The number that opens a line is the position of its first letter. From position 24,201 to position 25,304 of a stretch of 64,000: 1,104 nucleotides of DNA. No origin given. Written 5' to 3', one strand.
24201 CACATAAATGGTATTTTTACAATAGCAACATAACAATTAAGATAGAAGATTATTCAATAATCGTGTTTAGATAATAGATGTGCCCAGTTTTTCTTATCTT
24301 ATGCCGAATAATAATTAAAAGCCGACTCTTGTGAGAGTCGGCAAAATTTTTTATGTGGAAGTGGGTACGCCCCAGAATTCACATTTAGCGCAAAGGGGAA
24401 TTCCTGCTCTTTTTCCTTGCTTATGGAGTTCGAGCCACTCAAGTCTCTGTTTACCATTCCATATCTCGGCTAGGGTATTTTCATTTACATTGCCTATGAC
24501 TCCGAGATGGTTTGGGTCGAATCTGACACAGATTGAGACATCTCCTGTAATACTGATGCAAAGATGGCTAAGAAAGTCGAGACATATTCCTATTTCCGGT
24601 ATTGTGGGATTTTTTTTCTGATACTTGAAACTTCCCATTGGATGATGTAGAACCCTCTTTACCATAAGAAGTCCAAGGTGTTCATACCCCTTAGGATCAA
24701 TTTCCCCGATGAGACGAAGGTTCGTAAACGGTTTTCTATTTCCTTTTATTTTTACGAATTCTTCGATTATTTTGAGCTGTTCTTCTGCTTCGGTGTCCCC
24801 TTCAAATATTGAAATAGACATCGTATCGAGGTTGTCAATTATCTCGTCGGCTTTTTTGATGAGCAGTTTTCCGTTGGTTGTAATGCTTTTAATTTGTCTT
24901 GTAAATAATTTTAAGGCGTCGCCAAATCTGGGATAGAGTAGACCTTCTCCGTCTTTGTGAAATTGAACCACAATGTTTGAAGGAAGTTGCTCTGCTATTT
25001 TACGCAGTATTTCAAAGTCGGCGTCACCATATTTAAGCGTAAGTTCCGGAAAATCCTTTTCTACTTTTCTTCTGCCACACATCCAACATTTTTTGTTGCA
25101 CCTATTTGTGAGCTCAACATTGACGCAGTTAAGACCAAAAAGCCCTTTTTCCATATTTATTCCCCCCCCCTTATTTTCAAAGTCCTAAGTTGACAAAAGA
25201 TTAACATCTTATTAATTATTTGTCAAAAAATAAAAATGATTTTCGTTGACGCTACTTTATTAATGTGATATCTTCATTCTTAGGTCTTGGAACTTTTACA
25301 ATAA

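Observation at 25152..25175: G9 homopolymer as the ribosome-binding site of the small radical SAM gene: candidate phase-variable switch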

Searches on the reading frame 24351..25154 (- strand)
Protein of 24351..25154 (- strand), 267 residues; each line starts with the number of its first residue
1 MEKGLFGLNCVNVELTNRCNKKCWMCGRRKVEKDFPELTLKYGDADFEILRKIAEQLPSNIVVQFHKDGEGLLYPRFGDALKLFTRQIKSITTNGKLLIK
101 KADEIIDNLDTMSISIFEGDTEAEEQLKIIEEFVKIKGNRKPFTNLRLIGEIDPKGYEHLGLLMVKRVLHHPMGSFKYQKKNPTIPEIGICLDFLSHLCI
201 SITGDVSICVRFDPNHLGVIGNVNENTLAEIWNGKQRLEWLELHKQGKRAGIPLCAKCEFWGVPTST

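Call 7: search_protein_families(library=pfam, proteins=[window:24351-25154:-])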
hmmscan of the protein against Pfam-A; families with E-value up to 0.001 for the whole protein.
window:24351-25154:- (267 aa): 2 families
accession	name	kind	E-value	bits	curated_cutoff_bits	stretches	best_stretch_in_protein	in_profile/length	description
PF13186.11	SPASM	-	1.5e-11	44.8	21.5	1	191-259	1-67/67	Iron-sulfur cluster-binding domain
PF04055.27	Radical_SAM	-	5.9e-08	33.5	29.5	1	13-130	1-116/166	Radical SAM superfamily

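Call 9: find_encoding_contigs(protein=window:24351-25154:-, flank=3000, max_places=10)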
Protein window:24351-25154:- (267 aa): 9 contigs read that carry it; 2 places shown.
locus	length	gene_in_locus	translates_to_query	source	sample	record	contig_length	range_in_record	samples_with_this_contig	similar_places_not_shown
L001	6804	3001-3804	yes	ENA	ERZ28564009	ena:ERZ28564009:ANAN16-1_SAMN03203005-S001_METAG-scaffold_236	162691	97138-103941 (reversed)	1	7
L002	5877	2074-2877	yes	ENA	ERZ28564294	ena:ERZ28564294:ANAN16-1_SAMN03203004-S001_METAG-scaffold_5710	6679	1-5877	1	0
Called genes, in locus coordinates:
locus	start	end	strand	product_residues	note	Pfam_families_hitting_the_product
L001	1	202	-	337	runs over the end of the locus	PF13310:Virulence_RhuM, PF02661:Fic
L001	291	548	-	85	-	PF01541:GIY-YIG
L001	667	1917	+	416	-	PF01943:Polysacc_synt, PF13440:Polysacc_synt_3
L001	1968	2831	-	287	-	PF03102:NeuB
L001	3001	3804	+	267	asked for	PF04055:Radical_SAM, PF13186:SPASM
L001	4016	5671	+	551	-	PF04055:Radical_SAM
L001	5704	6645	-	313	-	PF01209:Ubie_methyltran (weak), PF13489:Methyltransf_23, PF08241:Methyltransf_11, PF08242:Methyltransf_12, PF13649:Methyltransf_25, PF13847:Methyltransf_31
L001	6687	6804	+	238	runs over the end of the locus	PF02348:CTP_transf_3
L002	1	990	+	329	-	?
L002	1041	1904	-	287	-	-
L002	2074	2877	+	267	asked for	PF04055:Radical_SAM, PF13186:SPASM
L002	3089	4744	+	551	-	PF04055:Radical_SAM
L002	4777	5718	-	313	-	PF01209:Ubie_methyltran (weak), PF13489:Methyltransf_23, PF08241:Methyltransf_11, PF08242:Methyltransf_12, PF13649:Methyltransf_25, PF13847:Methyltransf_31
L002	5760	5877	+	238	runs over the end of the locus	PF02348:CTP_transf_3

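Call 14: find_homologous_proteins(query=window:24351-25154:-, max_evalue=1e-10)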
Query window:24351-25154:- (267 aa): 1642 proteins with E <= 1e-10 among 1960 candidates; the best 120 are listed.
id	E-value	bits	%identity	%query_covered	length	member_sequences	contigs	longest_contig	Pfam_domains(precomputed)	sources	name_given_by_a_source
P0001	2.8e-181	619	100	100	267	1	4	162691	PF13186.12,PF04055.28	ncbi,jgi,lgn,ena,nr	ncbi:MAG: molybdopterin cofactor synthesis protein MoaA [Parcubacteria group bacterium GW2011_GWF2_3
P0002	8.7e-156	535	84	100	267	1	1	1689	PF13186.12,PF04055.28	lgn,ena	-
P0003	9.3e-137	473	75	100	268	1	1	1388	PF13186.12,PF04055.28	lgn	-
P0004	5.1e-131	454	72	99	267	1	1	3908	PF13186.12,PF04055.28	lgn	-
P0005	1.3e-130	453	71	99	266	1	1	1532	PF13186.12,PF04055.28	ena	-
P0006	3.0e-130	452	70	99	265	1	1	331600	PF13186.12,PF04055.28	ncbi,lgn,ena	-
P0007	3.5e-130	451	71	99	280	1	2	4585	PF13186.12,PF04055.28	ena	-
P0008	1.6e-129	449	71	98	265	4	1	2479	PF13186.12,PF04055.28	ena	-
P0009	7.7e-129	447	70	98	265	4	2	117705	PF13186.12,PF04055.28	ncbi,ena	-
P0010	9.4e-129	447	70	99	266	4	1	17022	PF13186.12,PF04055.28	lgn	-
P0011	3.1e-128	445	70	99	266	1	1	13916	PF13186.12,PF04055.28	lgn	-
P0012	3.3e-128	445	69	98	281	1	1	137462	PF13186.12,PF04055.28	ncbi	ncbi:MAG: radical SAM/SPASM domain-containing protein [Candidatus Omnitrophota bacterium]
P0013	1.0e-127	443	70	99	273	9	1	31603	PF13186.12,PF04055.28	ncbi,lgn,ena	ncbi:MAG: radical SAM/SPASM domain-containing protein [Candidatus Omnitrophota bacterium]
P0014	1.5e-127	443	69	98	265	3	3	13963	PF13186.12,PF04055.28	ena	-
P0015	1.7e-127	443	68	99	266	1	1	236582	PF13186.12,PF04055.28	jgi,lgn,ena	-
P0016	1.9e-127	442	69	98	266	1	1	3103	PF13186.12,PF04055.28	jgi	jgi:MoaA/NifB/PqqE/SkfB family radical SAM enzyme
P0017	2.2e-127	442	68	98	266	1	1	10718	PF13186.12,PF04055.28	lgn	-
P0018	2.7e-127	442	70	100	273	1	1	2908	PF13186.12,PF04055.28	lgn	-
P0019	3.5e-127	442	70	98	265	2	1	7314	PF13186.12,PF04055.28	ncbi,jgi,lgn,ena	ncbi:MAG: radical SAM/SPASM domain-containing protein [Candidatus Omnitrophota bacterium]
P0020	8.6e-127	440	68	99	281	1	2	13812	PF13186.12,PF04055.28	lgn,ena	-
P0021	1.0e-126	440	69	99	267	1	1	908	PF13186.12,PF04055.28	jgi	jgi:MoaA/NifB/PqqE/SkfB family radical SAM enzyme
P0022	1.3e-126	440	67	99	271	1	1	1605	PF13186.12,PF04055.28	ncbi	-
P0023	2.1e-126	439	69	99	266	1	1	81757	PF13186.12,PF04055.28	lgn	-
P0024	5.7e-126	438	69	99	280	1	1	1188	PF13186.12,PF04055.28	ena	-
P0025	6.5e-126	437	70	98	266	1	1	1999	PF13186.12,PF04055.28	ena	-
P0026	8.5e-126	437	70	99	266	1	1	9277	PF13186.12,PF04055.28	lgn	-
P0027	1.3e-125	436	68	98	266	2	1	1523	PF13186.12,PF04055.28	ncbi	-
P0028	1.7e-125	436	68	99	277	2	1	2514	PF13186.12,PF04055.28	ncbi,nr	ncbi:MAG: SPASM domain-containing protein [Candidatus Omnitrophica bacterium]|nr:SPASM domain-contai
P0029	5.1e-125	434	67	99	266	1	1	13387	PF13186.12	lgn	-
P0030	8.1e-125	434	69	98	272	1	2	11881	PF13186.12,PF04055.28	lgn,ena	-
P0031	9.1e-125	434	68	98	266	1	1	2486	PF13186.12,PF04055.28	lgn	-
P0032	1.2e-124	433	70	98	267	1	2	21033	PF13186.12,PF04055.28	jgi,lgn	jgi:MoaA/NifB/PqqE/SkfB family radical SAM enzyme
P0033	1.4e-124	433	67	100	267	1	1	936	PF13186.12,PF04055.28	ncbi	-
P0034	1.7e-124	433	68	100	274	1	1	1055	PF13186.12,PF04055.28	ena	-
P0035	2.5e-124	432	68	99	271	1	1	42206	PF13186.12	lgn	-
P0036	2.5e-124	432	69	98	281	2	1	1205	PF13186.12,PF04055.28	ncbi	-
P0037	4.6e-124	431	67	98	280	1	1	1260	PF13186.12,PF04055.28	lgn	-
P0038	5.5e-124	431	67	100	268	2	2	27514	PF13186.12,PF04055.28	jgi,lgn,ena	-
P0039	7.0e-124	431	66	99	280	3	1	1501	PF13186.12,PF04055.28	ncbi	-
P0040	7.7e-124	431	69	98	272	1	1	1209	PF13186.12,PF04055.28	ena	-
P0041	9.6e-124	430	67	99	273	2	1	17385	PF13186.12,PF04055.28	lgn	-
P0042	1.3e-123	430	66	99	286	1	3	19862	PF13186.12,PF04055.28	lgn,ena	-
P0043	1.4e-123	430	68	98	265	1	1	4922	PF13186.12,PF04055.28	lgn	-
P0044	1.9e-123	429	68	99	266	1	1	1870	PF13186.12,PF04055.28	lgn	-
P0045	2.3e-123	429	68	99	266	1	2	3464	PF13186.12,PF04055.28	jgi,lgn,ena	-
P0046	7.0e-123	427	65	99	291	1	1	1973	PF13186.12,PF04055.28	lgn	-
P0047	7.2e-123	427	67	98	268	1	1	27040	PF13186.12,PF04055.28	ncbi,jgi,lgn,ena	ncbi:MAG: radical SAM/SPASM domain-containing protein [Candidatus Omnitrophota bacterium]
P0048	7.4e-123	427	68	99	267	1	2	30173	PF13186.12,PF04055.28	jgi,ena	-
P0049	1.4e-122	427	70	98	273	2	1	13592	PF13186.12,PF04055.28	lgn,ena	-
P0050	2.5e-122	426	67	98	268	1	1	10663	PF13186.12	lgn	-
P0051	2.9e-122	425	68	98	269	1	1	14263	PF13186.12,PF04055.28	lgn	-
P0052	1.1e-121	424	66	98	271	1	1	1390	PF13186.12,PF04055.28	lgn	-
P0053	1.1e-121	424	66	98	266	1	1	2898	PF13186.12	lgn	-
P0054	1.3e-121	423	68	100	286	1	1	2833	PF13186.12,PF04055.28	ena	-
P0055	1.9e-121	423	67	99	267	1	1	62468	PF13186.12,PF04055.28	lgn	-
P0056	2.2e-121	423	66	98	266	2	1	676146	PF13186.12,PF04055.28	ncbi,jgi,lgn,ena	ncbi:MAG: radical SAM/SPASM domain-containing protein [Candidatus Omnitrophota bacterium]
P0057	2.8e-121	422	67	99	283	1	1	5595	PF13186.12,PF04055.28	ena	-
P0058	3.4e-121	422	65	99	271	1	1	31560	PF13186.12,PF04055.28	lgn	-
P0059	4.9e-121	421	67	99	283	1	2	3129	PF13186.12,PF04055.28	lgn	-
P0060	5.1e-121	421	66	99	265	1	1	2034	PF13186.12,PF04055.28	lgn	-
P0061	6.9e-121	421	68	98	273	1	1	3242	PF13186.12,PF04055.28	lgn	-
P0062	7.4e-121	421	69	98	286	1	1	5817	PF13186.12,PF04055.28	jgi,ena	-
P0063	7.7e-121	421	65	99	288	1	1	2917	PF13186.12,PF04055.28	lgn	-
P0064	8.1e-121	421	68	97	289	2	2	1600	PF13186.12,PF04055.28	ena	-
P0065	1.2e-120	420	65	99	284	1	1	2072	PF13186.12,PF04055.28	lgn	-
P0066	1.4e-120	420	67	99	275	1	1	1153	PF13186.12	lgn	-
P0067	1.7e-120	420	68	97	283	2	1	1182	PF13186.12,PF04055.28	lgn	-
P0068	2.9e-120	419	67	100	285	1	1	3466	PF13186.12,PF04055.28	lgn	-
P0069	3.9e-120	418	67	98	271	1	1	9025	PF13186.12,PF04055.28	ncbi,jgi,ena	-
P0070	7.7e-120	417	67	99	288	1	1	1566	PF13186.12,PF04055.28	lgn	-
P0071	7.7e-120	417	67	98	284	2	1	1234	PF13186.12,PF04055.28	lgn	-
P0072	7.8e-120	417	66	98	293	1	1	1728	PF13186.12,PF04055.28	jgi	jgi:MoaA/NifB/PqqE/SkfB family radical SAM enzyme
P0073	8.6e-120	417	66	98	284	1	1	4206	PF13186.12,PF04055.28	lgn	-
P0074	8.6e-120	417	66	98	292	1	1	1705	PF13186.12,PF04055.28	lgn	-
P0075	8.8e-120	417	67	99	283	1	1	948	PF13186.12,PF04055.28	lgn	-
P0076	9.5e-120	417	65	99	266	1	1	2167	PF13186.12,PF04055.28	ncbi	-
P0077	1.9e-119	416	65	99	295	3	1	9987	PF13186.12,PF04055.28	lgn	-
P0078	2.3e-119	416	67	97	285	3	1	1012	PF13186.12,PF04055.28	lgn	-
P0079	2.6e-119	416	65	99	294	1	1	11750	PF13186.12,PF04055.28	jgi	jgi:MoaA/NifB/PqqE/SkfB family radical SAM enzyme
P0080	3.6e-119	415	67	98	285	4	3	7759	PF13186.12,PF04055.28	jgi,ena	-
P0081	4.2e-119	415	66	99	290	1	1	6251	PF13186.12,PF04055.28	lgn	-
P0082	5.0e-119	415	66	99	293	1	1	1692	PF13186.12,PF04055.28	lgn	-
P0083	5.4e-119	415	65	98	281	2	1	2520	PF13186.12,PF04055.28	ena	-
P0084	7.0e-119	414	67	99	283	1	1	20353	PF13186.12,PF04055.28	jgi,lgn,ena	-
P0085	7.7e-119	414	65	99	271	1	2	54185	PF13186.12,PF04055.28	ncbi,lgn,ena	-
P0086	1.0e-118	414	69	98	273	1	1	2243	PF13186.12,PF04055.28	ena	-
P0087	1.0e-118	414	67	99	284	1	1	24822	PF13186.12,PF04055.28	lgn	-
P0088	1.0e-118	414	66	98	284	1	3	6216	PF13186.12,PF04055.28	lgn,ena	-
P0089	1.2e-118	414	67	99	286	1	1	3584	PF13186.12,PF04055.28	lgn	-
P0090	1.8e-118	413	66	98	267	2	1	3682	PF13186.12,PF04055.28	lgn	-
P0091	1.9e-118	413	67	97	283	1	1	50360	PF13186.12,PF04055.28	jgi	jgi:MoaA/NifB/PqqE/SkfB family radical SAM enzyme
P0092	2.1e-118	413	66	99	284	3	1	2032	PF13186.12,PF04055.28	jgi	-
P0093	2.2e-118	413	65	100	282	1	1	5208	PF13186.12,PF04055.28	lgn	-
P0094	3.2e-118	412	65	99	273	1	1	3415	PF13186.12,PF04055.28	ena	-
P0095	3.6e-118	412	67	97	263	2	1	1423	PF13186.12,PF04055.28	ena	-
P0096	7.0e-118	411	66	100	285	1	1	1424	PF13186.12,PF04055.28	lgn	-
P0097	7.7e-118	411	65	99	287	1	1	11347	PF13186.12,PF04055.28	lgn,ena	-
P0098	7.7e-118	411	65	99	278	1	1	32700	PF13186.12,PF04055.28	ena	-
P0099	1.0e-117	411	67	98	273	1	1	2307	PF13186.12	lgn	-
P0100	1.0e-117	411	64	99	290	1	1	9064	PF13186.12,PF04055.28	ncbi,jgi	jgi:radical SAM protein with 4Fe4S-binding SPASM domain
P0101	1.1e-117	410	67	98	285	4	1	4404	PF13186.12,PF04055.28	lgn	-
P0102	1.3e-117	410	66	98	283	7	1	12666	PF13186.12,PF04055.28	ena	-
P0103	1.7e-117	410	66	98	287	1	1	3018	PF13186.12,PF04055.28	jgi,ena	-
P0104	1.9e-117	410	66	99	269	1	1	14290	PF13186.12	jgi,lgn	-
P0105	1.9e-117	410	66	98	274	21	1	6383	PF13186.12,PF04055.28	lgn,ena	-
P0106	2.3e-117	409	66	97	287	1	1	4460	PF13186.12,PF04055.28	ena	-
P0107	2.4e-117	409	65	99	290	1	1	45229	PF13186.12,PF04055.28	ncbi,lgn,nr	ncbi:MAG: SPASM domain-containing protein [Candidatus Omnitrophica bacterium]|nr:SPASM domain-contai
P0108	2.4e-117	409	65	99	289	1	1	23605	PF13186.12,PF04055.28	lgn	-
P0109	2.5e-117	409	66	98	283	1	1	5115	PF13186.12,PF04055.28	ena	-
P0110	3.0e-117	409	62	99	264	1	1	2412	PF13186.12,PF04055.28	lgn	-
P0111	3.8e-117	409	66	98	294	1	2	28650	PF13186.12,PF04055.28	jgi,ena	-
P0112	3.9e-117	409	66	97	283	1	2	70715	PF13186.12,PF04055.28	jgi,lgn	-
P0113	4.3e-117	408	63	99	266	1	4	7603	PF13186.12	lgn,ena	-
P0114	4.4e-117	408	66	99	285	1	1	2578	PF13186.12,PF04055.28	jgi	jgi:MoaA/NifB/PqqE/SkfB family radical SAM enzyme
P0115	4.7e-117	408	64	100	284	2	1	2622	PF13186.12,PF04055.28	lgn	-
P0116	4.7e-117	408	63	99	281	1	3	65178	PF13186.12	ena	-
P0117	5.5e-117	408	66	97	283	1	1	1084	PF13186.12,PF04055.28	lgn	-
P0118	6.0e-117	408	63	99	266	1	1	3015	PF13186.12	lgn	-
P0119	6.2e-117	408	61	100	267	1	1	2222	PF13186.12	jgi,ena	-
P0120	6.3e-117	408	64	99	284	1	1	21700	PF13186.12,PF04055.28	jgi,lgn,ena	-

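Call 16: find_related_loci(query=A1, collection=genome_contigs, flank=3000)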
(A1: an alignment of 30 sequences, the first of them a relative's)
Query A1 (267 aa) in genome_contigs; peptide patterns used: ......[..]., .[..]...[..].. (x = any residue, [..] = any of these).
252 stretches matched a pattern; 118 encode a relative of the query (tblastn E <= 1e-3); the best 80 are kept; 80 distinct loci.
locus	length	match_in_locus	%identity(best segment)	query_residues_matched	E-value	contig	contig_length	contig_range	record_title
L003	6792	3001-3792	70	4-267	4e-132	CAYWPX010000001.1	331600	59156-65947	MAG TPA_asm: uncultured Planctomycetia bacterium isolate SRP278252_co2_234 genome assembly, contig: NODE_17_length_33160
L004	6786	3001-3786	70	5-266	1e-131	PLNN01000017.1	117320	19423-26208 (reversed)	MAG: Candidatus Omnitrophota bacterium isolate fen_1320 73.20120800_E1X.39_contig_553, whole genome shotgun sequence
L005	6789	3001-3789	70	4-266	6e-131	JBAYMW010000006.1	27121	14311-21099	MAG: Candidatus Omnitrophota bacterium isolate SO_2016_LW1_5 scaffold01510_LW64-88_2016, whole genome shotgun sequence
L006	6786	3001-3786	69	5-266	6e-131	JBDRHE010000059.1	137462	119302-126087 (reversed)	MAG: Candidatus Omnitrophota bacterium isolate MEGAHIT-group-1.488 k141_2262509, whole genome shotgun sequence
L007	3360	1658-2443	70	5-266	9e-134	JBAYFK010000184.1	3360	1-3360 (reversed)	MAG: Candidatus Omnitrophota bacterium isolate SO_2016_GW1_1 scaffold56637_OW334_2016, whole genome shotgun sequence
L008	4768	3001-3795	69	2-266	4e-130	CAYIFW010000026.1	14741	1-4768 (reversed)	MAG TPA_asm: uncultured Planctomycetales bacterium isolate ERP119705_co20_55 genome assembly, contig: NODE_4381_length_1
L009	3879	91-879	70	4-266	6e-132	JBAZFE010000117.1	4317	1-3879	MAG: Candidatus Omnitrophota bacterium isolate SO_2017_LW3_142 NODE_78897_length_4317_cov_1.481623_LW162_2017, whole gen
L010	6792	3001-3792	69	3-267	8e-125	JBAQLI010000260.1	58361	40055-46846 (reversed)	MAG: Candidatus Methanoperedens sp. isolate MFD12032_ilm_asm_bin13 k127_28198, whole genome shotgun sequence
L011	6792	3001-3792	66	2-265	5e-124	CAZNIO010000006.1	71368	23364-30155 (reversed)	MAG TPA_asm: uncultured Gammaproteobacteria bacterium isolate binchicken_co181_33 genome assembly, contig: NODE_340_leng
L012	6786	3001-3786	66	5-266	7e-124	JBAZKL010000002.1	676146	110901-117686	MAG: Candidatus Omnitrophota bacterium isolate SO_2017_LW4_142 scaffold_26_c1_LW137-91_2017, whole genome shotgun sequen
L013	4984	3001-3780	67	5-265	2e-122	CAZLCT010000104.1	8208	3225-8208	MAG TPA_asm: uncultured bacterium isolate binchicken_co256_57 genome assembly, contig: NODE_25013_length_8208_cov_5.0093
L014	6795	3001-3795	65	1-266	7e-122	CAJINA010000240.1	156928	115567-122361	MAG: Olavius algarvensis Delta 4 endosymbiont isolate Delta4_OalgB6SA genome assembly, contig: NODE_43381+_length_156928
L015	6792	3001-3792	68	4-267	4e-128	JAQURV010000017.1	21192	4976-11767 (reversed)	MAG: Candidatus Omnitrophota bacterium isolate STD1_81 NODE_5535_length_21192_cov_3.129409_Sandtown_D1, whole genome sho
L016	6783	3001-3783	66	5-265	2e-120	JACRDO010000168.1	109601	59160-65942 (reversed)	MAG: Elusimicrobia bacterium isolate NC_groundwater_1674_Pr3_B-0.1um_65_18 SR-2_scaffold_141_4018906, whole genome shotg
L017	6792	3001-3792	63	4-267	6e-120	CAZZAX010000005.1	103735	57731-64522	MAG TPA_asm: uncultured Pirellulales bacterium isolate SRP068000_co1_46 genome assembly, contig: NODE_107_length_103735_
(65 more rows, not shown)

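Call 18: search_protein_families(library=ncbifam, proteins=[window:24351-25154:-], max_evalue=0.00001)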
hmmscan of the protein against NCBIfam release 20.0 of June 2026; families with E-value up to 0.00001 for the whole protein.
window:24351-25154:- (267 aa): 4 families
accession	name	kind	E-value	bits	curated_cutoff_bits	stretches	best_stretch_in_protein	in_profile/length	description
TIGR04317.1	W_rSAM_matur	equivalog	4.8e-14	52.2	380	1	11-127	6-121/349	tungsten cofactor oxidoreductase radical SAM maturase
TIGR04321.1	spiroSPASM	subfamily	2.5e-11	42.9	250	1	197-261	446-505/510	spiro-SPASM protein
TIGR04311.1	rSAM_Geo_metal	subfamily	3.9e-10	39.3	400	1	12-135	6-131/423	radical SAM/SPASM family putative metalloenzyme maturase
NF033640.1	N_Twi_rSAM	subfamily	1.6e-06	27.5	170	0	190-258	4-69/398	twitch domain-containing radical SAM protein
